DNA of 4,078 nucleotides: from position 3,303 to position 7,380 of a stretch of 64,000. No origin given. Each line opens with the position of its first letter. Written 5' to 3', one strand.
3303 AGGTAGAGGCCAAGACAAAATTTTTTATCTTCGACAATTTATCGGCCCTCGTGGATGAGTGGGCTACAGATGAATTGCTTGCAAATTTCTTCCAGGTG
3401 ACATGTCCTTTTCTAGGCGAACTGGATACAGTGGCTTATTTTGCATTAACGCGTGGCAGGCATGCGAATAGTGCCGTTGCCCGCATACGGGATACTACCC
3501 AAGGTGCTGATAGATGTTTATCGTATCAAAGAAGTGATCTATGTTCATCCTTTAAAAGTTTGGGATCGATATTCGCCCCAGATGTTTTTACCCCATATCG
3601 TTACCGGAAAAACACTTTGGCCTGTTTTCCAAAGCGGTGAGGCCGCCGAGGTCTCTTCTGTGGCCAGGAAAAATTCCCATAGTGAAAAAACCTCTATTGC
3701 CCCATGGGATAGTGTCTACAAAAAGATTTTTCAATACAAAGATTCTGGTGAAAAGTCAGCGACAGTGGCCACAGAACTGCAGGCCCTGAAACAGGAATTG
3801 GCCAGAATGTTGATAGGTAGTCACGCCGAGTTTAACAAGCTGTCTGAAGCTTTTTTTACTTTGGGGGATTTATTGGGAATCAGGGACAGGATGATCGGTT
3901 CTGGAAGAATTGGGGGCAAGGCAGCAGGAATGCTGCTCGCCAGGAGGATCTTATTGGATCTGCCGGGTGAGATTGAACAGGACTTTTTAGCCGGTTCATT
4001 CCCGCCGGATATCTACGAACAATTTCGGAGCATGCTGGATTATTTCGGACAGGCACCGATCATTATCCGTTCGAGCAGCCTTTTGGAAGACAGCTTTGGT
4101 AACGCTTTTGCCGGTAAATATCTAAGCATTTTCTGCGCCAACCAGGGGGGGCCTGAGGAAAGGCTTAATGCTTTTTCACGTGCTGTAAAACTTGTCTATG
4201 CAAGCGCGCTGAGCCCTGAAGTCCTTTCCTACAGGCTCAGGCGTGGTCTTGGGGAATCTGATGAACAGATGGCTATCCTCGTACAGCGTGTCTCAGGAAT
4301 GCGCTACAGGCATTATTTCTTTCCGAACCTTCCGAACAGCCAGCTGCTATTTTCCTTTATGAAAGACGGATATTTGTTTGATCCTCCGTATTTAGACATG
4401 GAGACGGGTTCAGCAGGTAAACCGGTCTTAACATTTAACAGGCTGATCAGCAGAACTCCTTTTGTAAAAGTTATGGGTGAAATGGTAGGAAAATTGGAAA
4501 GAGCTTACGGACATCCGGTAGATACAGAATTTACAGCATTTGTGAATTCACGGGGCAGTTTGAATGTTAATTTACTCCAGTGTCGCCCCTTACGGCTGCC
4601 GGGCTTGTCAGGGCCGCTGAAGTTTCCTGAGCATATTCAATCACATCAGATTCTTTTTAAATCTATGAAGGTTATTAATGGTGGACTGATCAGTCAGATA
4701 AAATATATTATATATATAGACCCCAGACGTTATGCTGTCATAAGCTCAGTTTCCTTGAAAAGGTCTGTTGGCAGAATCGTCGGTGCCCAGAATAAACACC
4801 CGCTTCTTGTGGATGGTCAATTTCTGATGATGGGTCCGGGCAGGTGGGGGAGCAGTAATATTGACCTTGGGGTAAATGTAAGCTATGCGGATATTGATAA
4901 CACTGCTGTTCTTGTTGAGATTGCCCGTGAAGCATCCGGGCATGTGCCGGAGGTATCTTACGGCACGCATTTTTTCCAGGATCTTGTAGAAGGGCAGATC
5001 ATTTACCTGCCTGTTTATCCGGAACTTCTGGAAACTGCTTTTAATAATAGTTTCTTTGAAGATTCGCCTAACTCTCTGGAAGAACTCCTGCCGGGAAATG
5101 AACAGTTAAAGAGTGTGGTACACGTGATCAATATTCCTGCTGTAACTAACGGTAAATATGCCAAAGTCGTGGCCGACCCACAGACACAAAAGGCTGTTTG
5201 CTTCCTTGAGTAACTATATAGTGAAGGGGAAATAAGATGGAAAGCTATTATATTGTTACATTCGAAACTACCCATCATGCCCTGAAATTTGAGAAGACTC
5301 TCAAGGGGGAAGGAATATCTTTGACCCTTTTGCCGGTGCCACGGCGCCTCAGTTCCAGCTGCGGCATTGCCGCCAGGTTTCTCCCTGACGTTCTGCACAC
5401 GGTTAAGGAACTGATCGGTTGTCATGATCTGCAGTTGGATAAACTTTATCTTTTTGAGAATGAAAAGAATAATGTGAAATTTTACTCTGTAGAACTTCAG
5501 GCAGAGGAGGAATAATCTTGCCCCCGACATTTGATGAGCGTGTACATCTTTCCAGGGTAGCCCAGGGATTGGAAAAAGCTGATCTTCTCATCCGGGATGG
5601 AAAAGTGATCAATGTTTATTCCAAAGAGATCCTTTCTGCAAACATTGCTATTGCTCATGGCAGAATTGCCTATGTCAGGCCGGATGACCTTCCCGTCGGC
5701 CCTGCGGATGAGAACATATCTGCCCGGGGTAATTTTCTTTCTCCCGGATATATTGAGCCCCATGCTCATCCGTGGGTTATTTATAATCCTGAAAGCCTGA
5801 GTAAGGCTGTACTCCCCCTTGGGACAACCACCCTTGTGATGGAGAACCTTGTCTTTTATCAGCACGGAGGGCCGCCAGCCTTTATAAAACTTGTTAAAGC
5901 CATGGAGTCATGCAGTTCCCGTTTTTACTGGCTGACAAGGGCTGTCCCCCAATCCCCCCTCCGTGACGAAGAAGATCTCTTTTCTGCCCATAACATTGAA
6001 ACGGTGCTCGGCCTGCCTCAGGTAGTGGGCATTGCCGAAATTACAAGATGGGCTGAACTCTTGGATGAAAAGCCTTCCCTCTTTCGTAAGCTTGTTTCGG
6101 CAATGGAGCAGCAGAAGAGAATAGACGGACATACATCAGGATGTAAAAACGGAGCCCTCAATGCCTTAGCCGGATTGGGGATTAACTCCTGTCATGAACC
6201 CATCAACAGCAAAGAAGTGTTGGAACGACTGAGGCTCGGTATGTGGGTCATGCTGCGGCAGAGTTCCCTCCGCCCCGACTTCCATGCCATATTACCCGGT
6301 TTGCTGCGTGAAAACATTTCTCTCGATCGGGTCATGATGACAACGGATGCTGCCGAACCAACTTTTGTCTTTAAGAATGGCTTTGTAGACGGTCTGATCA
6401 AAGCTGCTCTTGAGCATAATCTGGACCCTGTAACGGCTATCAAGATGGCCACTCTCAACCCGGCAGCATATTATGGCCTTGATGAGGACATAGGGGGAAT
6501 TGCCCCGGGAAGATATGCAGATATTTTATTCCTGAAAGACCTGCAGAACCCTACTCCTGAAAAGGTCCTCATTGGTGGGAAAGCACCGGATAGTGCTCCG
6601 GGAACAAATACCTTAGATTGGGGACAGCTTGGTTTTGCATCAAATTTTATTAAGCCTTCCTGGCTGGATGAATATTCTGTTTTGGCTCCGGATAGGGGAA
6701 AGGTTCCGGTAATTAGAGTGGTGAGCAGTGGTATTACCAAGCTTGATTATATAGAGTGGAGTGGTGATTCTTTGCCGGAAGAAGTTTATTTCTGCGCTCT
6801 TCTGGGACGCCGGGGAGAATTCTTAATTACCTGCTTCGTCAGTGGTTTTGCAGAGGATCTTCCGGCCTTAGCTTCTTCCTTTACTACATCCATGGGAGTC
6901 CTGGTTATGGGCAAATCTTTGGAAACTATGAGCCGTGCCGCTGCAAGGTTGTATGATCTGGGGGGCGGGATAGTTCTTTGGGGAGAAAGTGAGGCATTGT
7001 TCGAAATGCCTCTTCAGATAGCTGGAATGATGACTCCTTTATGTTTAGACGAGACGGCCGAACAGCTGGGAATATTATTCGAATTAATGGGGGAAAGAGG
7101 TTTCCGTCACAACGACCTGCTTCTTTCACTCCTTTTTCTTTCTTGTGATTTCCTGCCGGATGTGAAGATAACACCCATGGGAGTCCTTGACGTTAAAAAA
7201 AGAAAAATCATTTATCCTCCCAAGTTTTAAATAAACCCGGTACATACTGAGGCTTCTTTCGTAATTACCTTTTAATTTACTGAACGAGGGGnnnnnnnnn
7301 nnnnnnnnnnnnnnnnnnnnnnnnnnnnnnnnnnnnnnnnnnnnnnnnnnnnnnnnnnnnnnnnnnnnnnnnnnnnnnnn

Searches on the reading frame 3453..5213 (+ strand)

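Call 49: search_protein_families(library=pfam, proteins=[window:3453-5213:+], max_evalue=0.00001)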
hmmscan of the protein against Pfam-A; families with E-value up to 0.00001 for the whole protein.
window:3453-5213:+ (586 aa): 1 family
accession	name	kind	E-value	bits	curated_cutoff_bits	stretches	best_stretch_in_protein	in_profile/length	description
PF01326.24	PPDK_N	-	7.2e-27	95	27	1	173-283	67-177/328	Pyruvate phosphate dikinase, AMP/ATP-binding domain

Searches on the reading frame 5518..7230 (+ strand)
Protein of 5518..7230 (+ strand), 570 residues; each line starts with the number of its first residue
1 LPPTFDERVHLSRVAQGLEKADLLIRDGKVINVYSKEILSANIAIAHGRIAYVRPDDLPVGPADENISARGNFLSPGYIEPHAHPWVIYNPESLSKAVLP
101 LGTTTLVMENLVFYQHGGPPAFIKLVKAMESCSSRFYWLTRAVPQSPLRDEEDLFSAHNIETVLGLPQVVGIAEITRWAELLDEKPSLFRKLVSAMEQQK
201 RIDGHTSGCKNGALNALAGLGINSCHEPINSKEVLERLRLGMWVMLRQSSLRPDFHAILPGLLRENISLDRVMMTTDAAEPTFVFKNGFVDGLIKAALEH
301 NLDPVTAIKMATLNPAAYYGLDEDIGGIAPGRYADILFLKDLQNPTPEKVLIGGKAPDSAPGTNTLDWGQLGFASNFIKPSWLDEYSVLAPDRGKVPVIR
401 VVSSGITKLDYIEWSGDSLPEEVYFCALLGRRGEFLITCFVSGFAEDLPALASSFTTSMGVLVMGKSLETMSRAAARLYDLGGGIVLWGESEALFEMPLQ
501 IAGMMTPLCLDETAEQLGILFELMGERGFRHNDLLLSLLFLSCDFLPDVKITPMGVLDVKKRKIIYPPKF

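Call 49: search_protein_families(library=pfam, proteins=[window:5518-7230:+], max_evalue=0.00001)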
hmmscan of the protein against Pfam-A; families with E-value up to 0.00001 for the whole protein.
window:5518-7230:+ (570 aa): 3 families
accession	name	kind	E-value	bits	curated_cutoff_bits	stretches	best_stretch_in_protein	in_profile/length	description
PF13382.11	Adenine_deam_C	-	1.5e-28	99.7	27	1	420-562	23-168/169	Adenine deaminase C-terminal domain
PF01979.26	Amidohydro_1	-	8.9e-19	68.4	25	1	73-355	1-343/345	Amidohydrolase family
PF07969.17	Amidohydro_3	-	1.2e-06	28.7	29.7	0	301-340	406-445/472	Amidohydrolase family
